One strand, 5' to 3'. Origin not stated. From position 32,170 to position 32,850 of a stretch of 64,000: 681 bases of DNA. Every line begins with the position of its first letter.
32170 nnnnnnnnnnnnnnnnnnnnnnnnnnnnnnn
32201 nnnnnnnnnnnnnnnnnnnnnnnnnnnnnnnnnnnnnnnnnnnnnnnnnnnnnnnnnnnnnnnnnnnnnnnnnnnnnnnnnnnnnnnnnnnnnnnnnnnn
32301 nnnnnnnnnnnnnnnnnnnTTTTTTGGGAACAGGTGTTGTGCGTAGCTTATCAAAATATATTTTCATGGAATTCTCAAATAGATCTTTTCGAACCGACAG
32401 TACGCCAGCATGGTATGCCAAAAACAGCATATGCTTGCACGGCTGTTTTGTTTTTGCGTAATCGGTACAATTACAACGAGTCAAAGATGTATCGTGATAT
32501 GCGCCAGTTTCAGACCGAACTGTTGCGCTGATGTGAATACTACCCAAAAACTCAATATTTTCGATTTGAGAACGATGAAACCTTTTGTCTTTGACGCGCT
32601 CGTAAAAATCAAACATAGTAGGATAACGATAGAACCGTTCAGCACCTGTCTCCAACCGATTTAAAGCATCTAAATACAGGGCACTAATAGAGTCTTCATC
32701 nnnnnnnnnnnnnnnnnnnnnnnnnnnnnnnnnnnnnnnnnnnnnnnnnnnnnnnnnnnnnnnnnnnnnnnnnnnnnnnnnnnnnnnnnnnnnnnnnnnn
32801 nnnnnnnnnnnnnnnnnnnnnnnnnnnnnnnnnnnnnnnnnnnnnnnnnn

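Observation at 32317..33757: Repressor-linked low-GC gene for a membrane-anchored coiled-coil SWIM-finger protein: candidate prophage exclusion/defence module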

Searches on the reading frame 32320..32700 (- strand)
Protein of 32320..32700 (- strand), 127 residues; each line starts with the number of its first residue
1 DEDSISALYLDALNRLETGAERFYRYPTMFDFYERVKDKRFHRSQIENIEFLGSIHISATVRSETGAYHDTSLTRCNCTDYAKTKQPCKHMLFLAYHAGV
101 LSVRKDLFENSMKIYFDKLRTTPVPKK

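Call 28: search_solved_structures(query=A1, max_evalue=10, show_alignments=2)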
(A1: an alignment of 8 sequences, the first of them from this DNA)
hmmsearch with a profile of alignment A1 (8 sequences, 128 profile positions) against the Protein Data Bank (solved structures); distinct sequences matched with E-value up to 10: 3.
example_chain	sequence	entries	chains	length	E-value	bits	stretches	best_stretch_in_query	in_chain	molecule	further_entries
1vfg_A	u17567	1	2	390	0.26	14.7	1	98-128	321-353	poly A polymerase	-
4wbz_A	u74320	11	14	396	0.26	14.7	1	98-128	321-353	Poly A polymerase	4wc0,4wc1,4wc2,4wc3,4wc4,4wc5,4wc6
4wby_A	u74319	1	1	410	0.27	14.6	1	98-128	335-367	Poly A polymerase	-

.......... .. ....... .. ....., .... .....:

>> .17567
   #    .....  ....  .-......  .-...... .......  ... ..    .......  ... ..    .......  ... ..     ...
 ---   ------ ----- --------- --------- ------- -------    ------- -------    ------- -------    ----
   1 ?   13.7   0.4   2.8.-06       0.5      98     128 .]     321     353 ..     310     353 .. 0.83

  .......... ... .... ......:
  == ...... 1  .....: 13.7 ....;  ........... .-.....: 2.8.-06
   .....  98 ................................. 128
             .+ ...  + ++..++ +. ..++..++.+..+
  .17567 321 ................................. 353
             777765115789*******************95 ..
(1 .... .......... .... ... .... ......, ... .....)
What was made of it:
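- Tried and rejected: The sequence profile search against PDB found nothing (call 28).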

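Call 32: predict_structure(alignment_id=A1)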
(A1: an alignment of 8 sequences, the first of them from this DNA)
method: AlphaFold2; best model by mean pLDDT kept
length: 127 residues; sequences in the alignment: 8
mean_pLDDT: 60.2   pTM: 0.47
mean pLDDT of the five models: 60.2, 57.3, 54.0, 52.1, 48.6
residues with pLDDT >= 90: 0; 70-90: 38; 50-70: 46; < 50: 43
segments of 3 or more residues with pLDDT < 50: 21-27, 39-44, 46-54, 123-127
pLDDT, mean of each block of 10 residues (from residue 1): 53 57 49 50 46 59 78 82 80 69 51 54 52
secondary structure, 60 per line:
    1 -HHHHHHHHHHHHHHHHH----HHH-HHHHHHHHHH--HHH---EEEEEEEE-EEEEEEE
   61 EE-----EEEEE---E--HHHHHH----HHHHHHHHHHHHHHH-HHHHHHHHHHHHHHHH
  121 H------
elements in order: H2-18 H27-36 E45-52 E54-62 E68-72 H79-84 H89-103 H105-121

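Call 33: search_protein_representatives(alignment_id=A1)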
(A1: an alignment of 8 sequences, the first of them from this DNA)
Query: 8 sequences, 128 profile positions. Proteins with E-value up to 0.001 (for the whole library): 1031; up to 1e-10: 138; up to 1e-30: 18. The best 150 are listed.
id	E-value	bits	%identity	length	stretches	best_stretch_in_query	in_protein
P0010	4.1e-59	214.5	-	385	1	1-128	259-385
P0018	8.9e-59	213.4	-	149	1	2-128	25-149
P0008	9.9e-59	213.3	-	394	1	1-128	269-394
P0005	5.0e-58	211.0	-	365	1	2-128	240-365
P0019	4.6e-57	207.9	-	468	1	1-128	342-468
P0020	2.5e-53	195.8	-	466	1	1-128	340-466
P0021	1.2e-52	193.7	-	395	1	3-128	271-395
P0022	2.8e-48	179.5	-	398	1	2-128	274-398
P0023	2.4e-47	176.5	-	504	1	2-128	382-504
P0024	1.0e-45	171.2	-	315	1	1-124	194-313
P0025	2.6e-43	163.4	-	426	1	5-124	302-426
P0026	8.8e-43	161.7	-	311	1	4-124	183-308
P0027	2.8e-36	140.7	-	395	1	6-120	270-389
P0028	6.5e-36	139.5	-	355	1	4-128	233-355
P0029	7.3e-36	139.3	-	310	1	4-125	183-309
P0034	2.0e-23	99.1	-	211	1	17-110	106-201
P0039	8.8e-19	84.1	-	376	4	63-105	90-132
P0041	1.3e-17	80.3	-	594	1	20-124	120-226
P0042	3.8e-17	78.8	-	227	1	21-124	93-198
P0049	4.9e-16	75.2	-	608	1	14-116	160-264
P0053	9.2e-16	74.3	-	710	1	21-124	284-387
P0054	1.4e-15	73.8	-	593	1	31-122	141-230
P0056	2.5e-15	73.0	-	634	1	32-122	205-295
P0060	2.7e-14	69.6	-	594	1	15-113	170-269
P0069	1.4e-13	67.3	-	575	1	16-124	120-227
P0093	1.8e-12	63.7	-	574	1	15-123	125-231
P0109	7.3e-12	61.8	-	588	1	40-103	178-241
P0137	5.8e-11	58.8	-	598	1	35-123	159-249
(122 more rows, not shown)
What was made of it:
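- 32320..32700 (-): C-terminal SWIM module (aa 238-364): two or three helices, a beta-hairpin, the Zn knuckle and helix, and a C-terminal helix ending in TPVPKK. The profile search found 138 clusters at E<1e-10 (call 33).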

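Call 37: search_protein_families(library=pfam, alignment_id=A2, max_evalue=0.001)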
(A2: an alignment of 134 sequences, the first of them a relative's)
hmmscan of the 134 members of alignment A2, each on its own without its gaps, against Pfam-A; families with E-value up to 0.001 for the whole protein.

A. member 1, P0018 (149 aa): 1 family
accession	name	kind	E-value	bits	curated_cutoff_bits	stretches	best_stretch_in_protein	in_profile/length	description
PF04434.22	SWIM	-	3.2e-05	23.8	19.6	1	97-121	13-37/38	SWIM zinc finger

B. families by the number of members that match (of 134 scanned): 29 families (the first 25 are shown)
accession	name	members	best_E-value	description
PF04434.22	SWIM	115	3.1e-17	SWIM zinc finger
PF04471.18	Mrr_cat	26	1.1e-13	Restriction endonuclease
PF13156.12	Mrr_cat_2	24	7.1e-07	Restriction endonuclease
PF15905.10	HMMR_N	2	2e-05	Hyaluronan mediated motility receptor N-terminal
PF00929.31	RNase_T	1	4.2e-35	Exonuclease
PF16046.10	FAM76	1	1.7e-06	FAM76 protein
PF13482.12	RNase_H_2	1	9.8e-06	RNase_H superfamily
PF00170.26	bZIP_1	1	1.3e-05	bZIP transcription factor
PF25184.1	YxzE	1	4.8e-05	YxzE-like putative bacteriocin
PF22216.1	Sas-6_C_CC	1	0.00011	Spindle assembly abnormal protein 6 homolog, C-terminal coiled coil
PF00430.23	ATP-synt_B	1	0.00015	ATP synthase B/B' CF(0)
PF06785.16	UPF0242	1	0.00016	Uncharacterised protein family (UPF0242) N-terminus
PF22722.2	NA-iREase1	1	0.00018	NACHT-associated inactive Restriction Endonuclease 1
PF12072.13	RNase_Y_N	1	0.00021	RNase Y N-terminal region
PF14584.11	DUF4446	1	0.00032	Protein of unknown function (DUF4446)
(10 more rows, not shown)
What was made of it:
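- On SWIM zinc finger (Pfam PF04434): 115 of 134 relatives also pass E<=1e-3 (call 37).
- Pfam finds Mrr_cat in 26 of the 134 representatives scanned (call 37).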

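Call 38: search_protein_families(library=pfam, proteins=[P0041, P0049, P0054, P0060, P0069, P0093, P0109, P0137, P0053, P0056], max_evalue=0.001)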
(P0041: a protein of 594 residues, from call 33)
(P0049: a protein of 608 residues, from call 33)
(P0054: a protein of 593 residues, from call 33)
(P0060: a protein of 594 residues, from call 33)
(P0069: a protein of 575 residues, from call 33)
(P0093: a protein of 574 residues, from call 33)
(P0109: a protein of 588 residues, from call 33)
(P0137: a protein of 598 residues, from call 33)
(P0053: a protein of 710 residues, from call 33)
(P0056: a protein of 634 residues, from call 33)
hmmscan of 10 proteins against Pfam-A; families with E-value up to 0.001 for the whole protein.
P0041 (594 aa): 3 families
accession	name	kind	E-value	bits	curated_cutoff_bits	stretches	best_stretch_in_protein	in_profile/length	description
PF04471.18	Mrr_cat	-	6.6e-10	39.5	21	1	426-531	8-107/115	Restriction endonuclease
PF13156.12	Mrr_cat_2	-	2.2e-06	28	22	1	449-529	25-102/127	Restriction endonuclease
PF04434.22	SWIM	-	2e-05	24.5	19.6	1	178-198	14-34/38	SWIM zinc finger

P0049 (608 aa): 2 families
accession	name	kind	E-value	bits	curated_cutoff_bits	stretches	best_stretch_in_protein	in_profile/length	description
PF04471.18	Mrr_cat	-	8.2e-10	39.3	21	1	437-540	7-105/115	Restriction endonuclease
PF13156.12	Mrr_cat_2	-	0.0001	22.6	22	1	462-540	26-102/127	Restriction endonuclease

P0054 (593 aa): 4 families
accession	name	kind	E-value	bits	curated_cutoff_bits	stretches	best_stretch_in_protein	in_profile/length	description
PF04471.18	Mrr_cat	-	7.5e-12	45.8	21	1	423-524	6-100/115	Restriction endonuclease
PF13156.12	Mrr_cat_2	-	2.6e-05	24.5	22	1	450-527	27-101/127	Restriction endonuclease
PF04434.22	SWIM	-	4.9e-05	23.2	19.6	1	181-207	11-37/38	SWIM zinc finger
PF06295.17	ZapG-like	-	0.00095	19.6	33.5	1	20-100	9-90/123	Z-ring associated protein G-like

P0060 (594 aa): 2 families
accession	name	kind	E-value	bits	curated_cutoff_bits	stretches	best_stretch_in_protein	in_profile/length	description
PF13156.12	Mrr_cat_2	-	6e-06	26.6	22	1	449-522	28-98/127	Restriction endonuclease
PF07902.16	Gp58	-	0.00036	19.4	34.5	1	20-141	94-213/594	gp58-like protein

P0069 (575 aa): 4 families
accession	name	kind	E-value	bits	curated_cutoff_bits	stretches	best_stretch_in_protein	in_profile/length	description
PF04471.18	Mrr_cat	-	2.2e-12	47.5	21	1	405-515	7-111/115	Restriction endonuclease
PF04434.22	SWIM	-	8.1e-06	25.7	19.6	1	175-202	10-37/38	SWIM zinc finger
PF13156.12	Mrr_cat_2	-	1.1e-05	25.8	22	1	432-503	28-98/127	Restriction endonuclease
PF00430.23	ATP-synt_B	-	0.00015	22.2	28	1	46-107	39-97/132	ATP synthase B/B' CF(0)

P0093 (574 aa): 3 families
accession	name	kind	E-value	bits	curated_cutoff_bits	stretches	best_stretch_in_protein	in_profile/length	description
PF04471.18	Mrr_cat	-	7.8e-08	32.9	21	1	400-503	8-104/115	Restriction endonuclease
PF13156.12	Mrr_cat_2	-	8.6e-06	26.1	22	1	425-503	27-101/127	Restriction endonuclease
PF04434.22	SWIM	-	3e-05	23.9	19.6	1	179-202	9-32/38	SWIM zinc finger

P0109 (588 aa): 2 families
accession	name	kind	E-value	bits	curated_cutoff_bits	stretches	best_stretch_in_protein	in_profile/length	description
PF04471.18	Mrr_cat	-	1.1e-08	35.6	21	1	416-521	6-105/115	Restriction endonuclease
PF04434.22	SWIM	-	8.8e-06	25.6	19.6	1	213-230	13-30/38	SWIM zinc finger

P0137 (598 aa): 4 families
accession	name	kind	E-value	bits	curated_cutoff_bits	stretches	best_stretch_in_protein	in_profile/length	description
PF04471.18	Mrr_cat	-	1.6e-10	41.6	21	1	427-528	7-102/115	Restriction endonuclease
PF04434.22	SWIM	-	4.3e-05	23.4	19.6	1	200-222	14-34/38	SWIM zinc finger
PF13156.12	Mrr_cat_2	-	0.00035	20.9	22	1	454-540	28-110/127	Restriction endonuclease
PF10356.15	RRG7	-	0.00059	19.7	22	1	422-538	42-156/185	Required for respiratory growth protein 7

P0053 (710 aa): 3 families
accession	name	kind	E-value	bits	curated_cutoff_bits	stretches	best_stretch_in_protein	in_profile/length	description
PF04471.18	Mrr_cat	-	6.2e-10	39.6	21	1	540-650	8-112/115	Restriction endonuclease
PF04434.22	SWIM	-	4.9e-07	29.6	19.6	1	337-362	12-37/38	SWIM zinc finger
PF13156.12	Mrr_cat_2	-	0.00023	21.5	22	1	565-635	27-94/127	Restriction endonuclease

P0056 (634 aa): 3 families
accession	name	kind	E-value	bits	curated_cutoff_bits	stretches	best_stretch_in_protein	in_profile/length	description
PF04471.18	Mrr_cat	-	1.6e-10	41.5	21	1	465-576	8-113/115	Restriction endonuclease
PF13156.12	Mrr_cat_2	-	0.00011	22.6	22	1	491-560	28-94/127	Restriction endonuclease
PF04434.22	SWIM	-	0.00015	21.6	19.6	1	247-271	12-36/38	SWIM zinc finger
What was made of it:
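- Relatives give weak sub-threshold hits to ZapG-like, RNase_Y_N and ATP-synt_B (calls 37, 38). The weak hits are compositional and all fall below the curated cut-offs (calls 37, 38).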

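Call 40: search_protein_families(library=padloc, proteins=[P0041, P0049, P0054, P0069, P0053, P0056, P0109], max_evalue=0.001)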
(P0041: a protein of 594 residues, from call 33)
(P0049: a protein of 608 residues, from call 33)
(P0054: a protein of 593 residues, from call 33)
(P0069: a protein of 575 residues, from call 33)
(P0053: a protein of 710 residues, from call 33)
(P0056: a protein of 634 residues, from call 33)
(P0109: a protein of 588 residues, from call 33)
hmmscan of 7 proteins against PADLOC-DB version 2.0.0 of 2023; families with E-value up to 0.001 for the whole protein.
P0041 (594 aa): 0 families

P0049 (608 aa): 0 families

P0054 (593 aa): 0 families

P0069 (575 aa): 0 families

P0053 (710 aa): 1 family
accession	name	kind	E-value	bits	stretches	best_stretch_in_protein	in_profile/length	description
PDLC03863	LmuB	-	6.7e-07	26.4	1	43-258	188-391/610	-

P0056 (634 aa): 3 families
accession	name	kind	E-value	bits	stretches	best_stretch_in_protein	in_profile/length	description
PDLC00519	JetC1|JetC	-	0.00013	18.4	1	27-193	628-791/1097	DUF3584 domain; MukB-like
PDLC03865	LmuB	-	0.0003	17.1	1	12-196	287-488/1007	-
PDLC00507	JetC1|JetC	-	0.00052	16.4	1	32-169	682-821/1215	DUF3584 domain; MukB-like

P0109 (588 aa): 0 families

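Call 41: search_protein_families(library=ncbifam, proteins=[P0041, P0054, P0069, P0053, P0034, P0039], max_evalue=0.001)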
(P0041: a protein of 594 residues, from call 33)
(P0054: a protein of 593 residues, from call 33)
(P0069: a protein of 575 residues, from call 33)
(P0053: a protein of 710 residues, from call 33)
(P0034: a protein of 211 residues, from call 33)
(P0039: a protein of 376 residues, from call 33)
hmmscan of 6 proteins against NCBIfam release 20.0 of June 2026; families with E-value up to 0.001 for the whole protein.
P0041 (594 aa): 2 families
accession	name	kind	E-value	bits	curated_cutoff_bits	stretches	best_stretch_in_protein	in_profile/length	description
NF051437.1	sunset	domain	5.3e-06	26.4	27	1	541-589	1-41/42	sunset domain-containing protein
TIGR02169.1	SMC_prok_A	equivalog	0.00042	18.1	729.4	0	214-369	289-446/1165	chromosome segregation protein SMC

P0054 (593 aa): 1 family
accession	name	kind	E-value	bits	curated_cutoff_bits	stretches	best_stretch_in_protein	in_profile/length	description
NF051437.1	sunset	domain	0.00088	19.3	27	0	539-588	1-41/42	sunset domain-containing protein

P0069 (575 aa): 2 families
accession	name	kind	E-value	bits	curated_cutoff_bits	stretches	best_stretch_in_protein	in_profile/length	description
NF041483.1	growth_prot_Scy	equivalog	0.00042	18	1040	1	49-102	978-1031/1293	polarized growth protein Scy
NF009344.0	PRK12705.1-1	equivalog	0.00089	18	831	1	26-107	15-97/572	hypothetical protein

P0053 (710 aa): 1 family
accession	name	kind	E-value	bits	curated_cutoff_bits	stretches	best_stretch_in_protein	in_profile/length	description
NF045487.1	ASRP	equivalog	0.0004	19.1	300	0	361-423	318-380/593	archaea-specific SMC-related protein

P0034 (211 aa): 0 families

P0039 (376 aa): 0 families

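Call 42: find_related_loci(query=A1, collection=viral_contigs, flank=6000)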
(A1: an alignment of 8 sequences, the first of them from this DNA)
Query A1 (127 aa) in viral_contigs; peptide patterns used: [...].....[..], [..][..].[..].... (x = any residue, [..] = any of these).
65 stretches matched a pattern; 6 encode a relative of the query (tblastn E <= 1e-3); 6 distinct loci.
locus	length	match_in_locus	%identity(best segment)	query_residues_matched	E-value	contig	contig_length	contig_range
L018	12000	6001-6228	40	31-106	9e-15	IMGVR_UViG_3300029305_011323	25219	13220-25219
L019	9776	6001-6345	34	2-111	1e-13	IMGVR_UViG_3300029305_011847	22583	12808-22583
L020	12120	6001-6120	45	58-95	2e-7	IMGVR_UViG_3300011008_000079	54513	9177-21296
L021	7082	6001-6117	44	59-95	5e-6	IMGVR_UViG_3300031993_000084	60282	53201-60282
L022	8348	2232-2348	44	59-95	5e-6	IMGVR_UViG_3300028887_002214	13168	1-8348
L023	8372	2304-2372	52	76-98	5e-5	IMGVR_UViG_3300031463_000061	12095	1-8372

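Call 43: find_related_loci(query=A1, collection=genome_contigs, flank=8000)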
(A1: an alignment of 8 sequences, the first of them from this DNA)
Query A1 (127 aa) in genome_contigs; peptide patterns used: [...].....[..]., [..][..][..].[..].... (x = any residue, [..] = any of these).
38 stretches matched a pattern; 6 encode a relative of the query (tblastn E <= 1e-3); 6 distinct loci.
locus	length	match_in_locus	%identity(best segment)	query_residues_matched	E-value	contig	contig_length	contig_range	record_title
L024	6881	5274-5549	43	32-120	8e-23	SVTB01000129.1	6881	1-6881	MAG: Oscillospiraceae bacterium isolate SIG684 NODE_163173_length_6881_cov_1.406278, whole genome shotgun sequence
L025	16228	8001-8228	40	31-106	1e-14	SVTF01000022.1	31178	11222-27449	MAG: Oscillospiraceae bacterium isolate SIG688 NODE_30058_length_31178_cov_2.711120, whole genome shotgun sequence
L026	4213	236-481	36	23-106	1e-13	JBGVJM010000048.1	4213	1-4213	MAG: Eubacteriales bacterium isolate fecal_MAG_111 fecal_MAG_111_contig_0048, whole genome shotgun sequence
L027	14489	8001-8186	47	38-95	8e-12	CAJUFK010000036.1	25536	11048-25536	MAG TPA_asm: uncultured Angelakisella sp. isolate MGBC131977 genome assembly, contig: MGBC131977.36, whole genome shotgu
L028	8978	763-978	38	48-119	1e-11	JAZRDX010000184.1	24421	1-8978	MAG: Eubacteriales bacterium isolate T1900045503_YK20190197.MAGScoT_cleanbin_000011 SGB_7511_k141_1787567, whole genome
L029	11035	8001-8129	37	61-97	1e-4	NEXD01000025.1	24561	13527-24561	MAG: Candidatus Marsarchaeota G1 archaeon BE_D NAG2_G1-r04_contig00064, whole genome shotgun sequence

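Call 46: find_homologous_proteins(query=A3, max_evalue=0.00001)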
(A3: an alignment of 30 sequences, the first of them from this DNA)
Query A3 (30 sequences) (127 aa, profile of the alignment): 5 proteins with E <= 0.00001 among 871 candidates.
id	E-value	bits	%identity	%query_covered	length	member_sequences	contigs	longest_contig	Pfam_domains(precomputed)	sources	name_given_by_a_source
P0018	1.1e-34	137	55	94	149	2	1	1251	-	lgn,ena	-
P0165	2.3e-27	113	36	57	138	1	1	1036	PF04434.23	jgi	jgi:hypothetical protein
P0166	1.1e-11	63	42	30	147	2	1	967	PF04434.23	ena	-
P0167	1.1e-10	59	37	50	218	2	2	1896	PF04434.23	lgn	-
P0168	3.5e-9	55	39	28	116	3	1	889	PF04434.23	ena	-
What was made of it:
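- Tried and rejected: Profile search through the word-indexed database with the 30-sequence module alignment returned only 5 short proteins and was not useful (call 46).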

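Call 47: find_encoding_contigs(protein=P0041, flank=8000, max_places=3)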
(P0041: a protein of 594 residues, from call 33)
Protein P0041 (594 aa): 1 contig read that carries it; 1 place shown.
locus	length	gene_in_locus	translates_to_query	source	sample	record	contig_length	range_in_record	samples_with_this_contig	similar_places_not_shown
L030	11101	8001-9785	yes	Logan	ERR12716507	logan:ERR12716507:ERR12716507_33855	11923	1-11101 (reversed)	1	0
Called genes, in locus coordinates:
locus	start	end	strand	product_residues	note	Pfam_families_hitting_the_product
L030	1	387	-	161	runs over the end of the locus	-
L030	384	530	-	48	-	-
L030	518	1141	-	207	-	-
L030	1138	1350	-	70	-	-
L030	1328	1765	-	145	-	-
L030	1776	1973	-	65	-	-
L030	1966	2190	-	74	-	-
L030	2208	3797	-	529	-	PF02195:ParB_N, PF17762:HTH_ParB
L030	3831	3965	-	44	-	-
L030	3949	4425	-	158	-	-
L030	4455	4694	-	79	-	-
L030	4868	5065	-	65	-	-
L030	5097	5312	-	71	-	-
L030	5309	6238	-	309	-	-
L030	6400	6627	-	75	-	-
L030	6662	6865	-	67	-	-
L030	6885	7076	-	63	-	PF13560:HTH_31, PF15731:MqsA_antitoxin (weak), PF01381:HTH_3, PF12844:HTH_19, PF13443:HTH_26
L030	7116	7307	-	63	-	PF13560:HTH_31, PF01381:HTH_3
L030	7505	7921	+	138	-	PF13560:HTH_31, PF01381:HTH_3, PF12844:HTH_19, PF13443:HTH_26 (faint)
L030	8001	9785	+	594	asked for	PF04434:SWIM (faint), PF04471:Mrr_cat, PF13156:Mrr_cat_2 (weak)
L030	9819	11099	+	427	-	?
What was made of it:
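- After an HTH_3 repressor that is divergent from cro-like genes (P0041, L030; call 47).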

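Call 48: find_encoding_contigs(protein=P0054, flank=7000, max_places=3)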
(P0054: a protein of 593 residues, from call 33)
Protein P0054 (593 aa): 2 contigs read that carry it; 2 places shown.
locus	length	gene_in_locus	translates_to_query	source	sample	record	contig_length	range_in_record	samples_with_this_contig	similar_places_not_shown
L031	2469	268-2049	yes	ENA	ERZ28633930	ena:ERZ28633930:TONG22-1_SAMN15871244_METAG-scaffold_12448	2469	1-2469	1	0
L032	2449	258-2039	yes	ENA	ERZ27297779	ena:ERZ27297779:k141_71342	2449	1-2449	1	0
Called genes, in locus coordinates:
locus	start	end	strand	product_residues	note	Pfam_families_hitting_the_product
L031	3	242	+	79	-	?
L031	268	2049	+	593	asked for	PF04471:Mrr_cat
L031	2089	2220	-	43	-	-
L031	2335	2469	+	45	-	?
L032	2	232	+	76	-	?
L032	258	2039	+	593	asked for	PF04471:Mrr_cat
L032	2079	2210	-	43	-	-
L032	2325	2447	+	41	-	?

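Call 49: find_encoding_contigs(protein=P0069, flank=7000, max_places=3)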
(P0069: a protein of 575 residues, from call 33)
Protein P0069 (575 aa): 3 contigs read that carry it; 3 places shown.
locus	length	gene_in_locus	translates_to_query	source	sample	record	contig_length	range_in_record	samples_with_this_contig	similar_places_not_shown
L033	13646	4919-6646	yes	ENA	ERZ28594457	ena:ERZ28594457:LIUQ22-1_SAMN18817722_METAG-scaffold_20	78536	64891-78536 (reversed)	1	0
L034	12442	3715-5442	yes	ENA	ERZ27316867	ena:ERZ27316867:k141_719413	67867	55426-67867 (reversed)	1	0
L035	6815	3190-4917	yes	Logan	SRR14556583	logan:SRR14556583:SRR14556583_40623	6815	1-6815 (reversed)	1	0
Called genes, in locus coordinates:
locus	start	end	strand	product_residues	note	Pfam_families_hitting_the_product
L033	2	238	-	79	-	?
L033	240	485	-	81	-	-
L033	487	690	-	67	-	PF12961:DUF3850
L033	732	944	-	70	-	-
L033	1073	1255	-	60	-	-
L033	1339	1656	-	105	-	PF04448:DUF551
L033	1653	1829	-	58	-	-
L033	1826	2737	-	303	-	PF14297:Lin1244_N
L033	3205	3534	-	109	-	-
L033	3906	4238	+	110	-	PF01381:HTH_3, PF12844:HTH_19, PF13443:HTH_26 (weak), PF13560:HTH_31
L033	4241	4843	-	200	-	PF06114:Peptidase_M78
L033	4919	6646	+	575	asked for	PF04434:SWIM (weak), PF04471:Mrr_cat, PF13156:Mrr_cat_2 (weak)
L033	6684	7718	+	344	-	PF22022:Phage_int_M (weak), PF00589:Phage_integrase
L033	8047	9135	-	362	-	PF01408:GFO_IDH_MocA, PF02894:GFO_IDH_MocA_C, PF22725:GFO_IDH_MocA_C3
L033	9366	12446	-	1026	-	-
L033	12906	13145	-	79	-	PF03840:SecG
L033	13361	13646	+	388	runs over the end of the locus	-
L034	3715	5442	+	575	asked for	PF04434:SWIM (weak), PF04471:Mrr_cat, PF13156:Mrr_cat_2 (weak)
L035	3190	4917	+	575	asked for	PF04434:SWIM (weak), PF04471:Mrr_cat, PF13156:Mrr_cat_2 (weak)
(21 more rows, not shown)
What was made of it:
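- Between HTH/ImmA and the integrase (P0069, L033-35; call 49). P0069 loci have both ImmA and the SWIM-Mrr protein (call 49).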

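Call 50: find_encoding_contigs(protein=P0034, flank=7000, max_places=3)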
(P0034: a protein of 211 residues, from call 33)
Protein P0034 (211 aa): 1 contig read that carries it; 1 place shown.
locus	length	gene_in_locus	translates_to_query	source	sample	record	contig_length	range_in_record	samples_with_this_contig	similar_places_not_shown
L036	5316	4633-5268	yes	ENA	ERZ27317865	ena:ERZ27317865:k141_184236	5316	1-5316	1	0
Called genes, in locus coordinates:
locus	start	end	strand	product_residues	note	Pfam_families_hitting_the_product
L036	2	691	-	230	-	?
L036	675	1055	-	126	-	-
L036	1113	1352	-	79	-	-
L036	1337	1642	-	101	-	PF13443:HTH_26 (weak)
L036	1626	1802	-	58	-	-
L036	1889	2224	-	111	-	-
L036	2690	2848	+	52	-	-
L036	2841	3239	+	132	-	PF02452:PemK_toxin (weak)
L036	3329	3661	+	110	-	-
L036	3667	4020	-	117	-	-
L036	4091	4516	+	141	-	-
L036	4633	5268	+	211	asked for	-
